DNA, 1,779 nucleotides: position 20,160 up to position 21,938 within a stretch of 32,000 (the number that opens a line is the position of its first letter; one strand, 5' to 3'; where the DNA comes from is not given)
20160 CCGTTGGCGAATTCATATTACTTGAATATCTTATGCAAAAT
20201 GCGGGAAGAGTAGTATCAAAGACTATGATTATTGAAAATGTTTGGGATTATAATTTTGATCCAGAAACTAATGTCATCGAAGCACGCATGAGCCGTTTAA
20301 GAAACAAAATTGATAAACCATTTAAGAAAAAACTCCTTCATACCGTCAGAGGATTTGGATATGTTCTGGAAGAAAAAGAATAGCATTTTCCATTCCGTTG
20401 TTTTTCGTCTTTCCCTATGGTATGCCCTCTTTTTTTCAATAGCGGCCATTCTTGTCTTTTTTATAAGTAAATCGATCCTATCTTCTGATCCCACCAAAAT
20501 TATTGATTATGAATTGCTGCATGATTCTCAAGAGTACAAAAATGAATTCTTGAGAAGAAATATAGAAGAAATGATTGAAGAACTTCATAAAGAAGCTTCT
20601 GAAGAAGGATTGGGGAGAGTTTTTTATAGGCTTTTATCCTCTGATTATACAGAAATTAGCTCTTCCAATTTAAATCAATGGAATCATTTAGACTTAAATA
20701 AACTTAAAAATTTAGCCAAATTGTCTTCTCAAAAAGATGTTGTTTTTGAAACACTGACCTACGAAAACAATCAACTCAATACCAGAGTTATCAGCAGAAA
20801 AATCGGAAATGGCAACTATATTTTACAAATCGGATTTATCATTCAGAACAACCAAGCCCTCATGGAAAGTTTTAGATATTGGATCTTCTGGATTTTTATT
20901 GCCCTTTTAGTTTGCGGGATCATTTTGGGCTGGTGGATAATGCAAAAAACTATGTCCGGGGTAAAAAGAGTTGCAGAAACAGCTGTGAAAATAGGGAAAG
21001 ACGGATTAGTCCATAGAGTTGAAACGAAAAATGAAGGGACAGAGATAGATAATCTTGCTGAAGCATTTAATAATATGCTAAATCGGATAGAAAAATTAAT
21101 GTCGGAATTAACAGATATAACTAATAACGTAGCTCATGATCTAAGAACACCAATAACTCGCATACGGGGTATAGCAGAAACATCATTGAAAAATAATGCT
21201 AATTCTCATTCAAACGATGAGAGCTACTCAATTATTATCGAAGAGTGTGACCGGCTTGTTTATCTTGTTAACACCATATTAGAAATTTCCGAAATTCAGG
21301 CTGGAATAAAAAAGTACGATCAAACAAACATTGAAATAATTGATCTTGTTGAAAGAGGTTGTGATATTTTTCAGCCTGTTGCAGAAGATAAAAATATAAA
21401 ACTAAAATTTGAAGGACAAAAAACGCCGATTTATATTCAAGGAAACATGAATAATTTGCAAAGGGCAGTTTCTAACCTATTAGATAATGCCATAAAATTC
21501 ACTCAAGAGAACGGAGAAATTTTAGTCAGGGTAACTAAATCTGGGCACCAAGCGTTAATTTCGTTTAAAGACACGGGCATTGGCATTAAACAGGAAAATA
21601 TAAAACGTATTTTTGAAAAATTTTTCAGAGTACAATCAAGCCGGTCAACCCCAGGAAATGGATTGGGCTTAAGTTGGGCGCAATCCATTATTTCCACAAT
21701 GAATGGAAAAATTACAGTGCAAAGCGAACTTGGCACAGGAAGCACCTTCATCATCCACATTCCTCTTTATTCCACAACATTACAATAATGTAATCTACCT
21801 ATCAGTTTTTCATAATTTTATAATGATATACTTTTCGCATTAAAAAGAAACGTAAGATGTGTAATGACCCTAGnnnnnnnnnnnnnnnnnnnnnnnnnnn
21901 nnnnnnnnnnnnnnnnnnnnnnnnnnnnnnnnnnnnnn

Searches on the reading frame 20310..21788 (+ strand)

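Call 26: search_protein_families(library=pfam, proteins=[window:20310-21788:+], max_evalue=0.001)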
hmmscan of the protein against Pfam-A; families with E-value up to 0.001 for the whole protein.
window:20310-21788:+ (492 aa): 5 families
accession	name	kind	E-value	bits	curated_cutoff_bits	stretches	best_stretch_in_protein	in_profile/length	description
PF02518.31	HATPase_c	-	2.1e-29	102.6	26.4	1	381-487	4-110/111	Histidine kinase-, DNA gyrase B-, and HSP90-like ATPase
PF00512.31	HisKA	-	1.6e-12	47.7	26.9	1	268-332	3-66/66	His Kinase A (phospho-acceptor) domain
PF00672.30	HAMP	-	5.1e-07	30.4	25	1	209-261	1-52/53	HAMP domain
PF14501.12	HATPase_c_5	-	5.2e-05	23.5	22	1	381-473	4-91/102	GHKL domain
PF13589.12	HATPase_c_3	-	6.1e-05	23.5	25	1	383-453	3-76/137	Histidine kinase-, DNA gyrase B-, and HSP90-like ATPase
